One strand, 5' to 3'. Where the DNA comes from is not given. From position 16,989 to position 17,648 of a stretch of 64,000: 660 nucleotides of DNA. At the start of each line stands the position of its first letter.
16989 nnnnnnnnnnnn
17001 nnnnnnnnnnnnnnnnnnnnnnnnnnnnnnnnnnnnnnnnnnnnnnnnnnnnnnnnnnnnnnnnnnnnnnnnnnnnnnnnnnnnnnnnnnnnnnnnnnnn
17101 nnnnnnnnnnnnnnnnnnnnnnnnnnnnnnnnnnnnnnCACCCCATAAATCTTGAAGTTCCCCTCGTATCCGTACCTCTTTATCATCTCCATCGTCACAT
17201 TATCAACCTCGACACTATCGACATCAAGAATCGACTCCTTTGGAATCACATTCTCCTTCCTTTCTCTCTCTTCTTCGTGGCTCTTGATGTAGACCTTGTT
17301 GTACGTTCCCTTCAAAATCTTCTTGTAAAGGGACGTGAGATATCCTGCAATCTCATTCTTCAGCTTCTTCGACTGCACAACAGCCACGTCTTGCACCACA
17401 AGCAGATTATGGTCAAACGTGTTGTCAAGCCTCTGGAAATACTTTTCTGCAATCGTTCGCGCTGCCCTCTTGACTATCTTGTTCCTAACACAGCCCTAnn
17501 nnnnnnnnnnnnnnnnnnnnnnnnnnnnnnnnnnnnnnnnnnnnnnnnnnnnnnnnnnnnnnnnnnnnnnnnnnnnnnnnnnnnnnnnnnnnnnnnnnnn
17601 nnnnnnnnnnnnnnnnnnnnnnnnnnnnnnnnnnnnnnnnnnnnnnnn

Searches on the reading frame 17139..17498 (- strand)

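Call 57: search_protein_families(library=pfam, proteins=[window:17139-17498:-], max_evalue=0.01)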
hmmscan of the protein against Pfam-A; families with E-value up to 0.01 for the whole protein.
seq(120 aa): 1 family
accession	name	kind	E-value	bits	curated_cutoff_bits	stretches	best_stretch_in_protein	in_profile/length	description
PF00833.23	Ribosomal_S17e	-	1.7e-36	125.2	22.8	1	1-112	1-112/122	Ribosomal S17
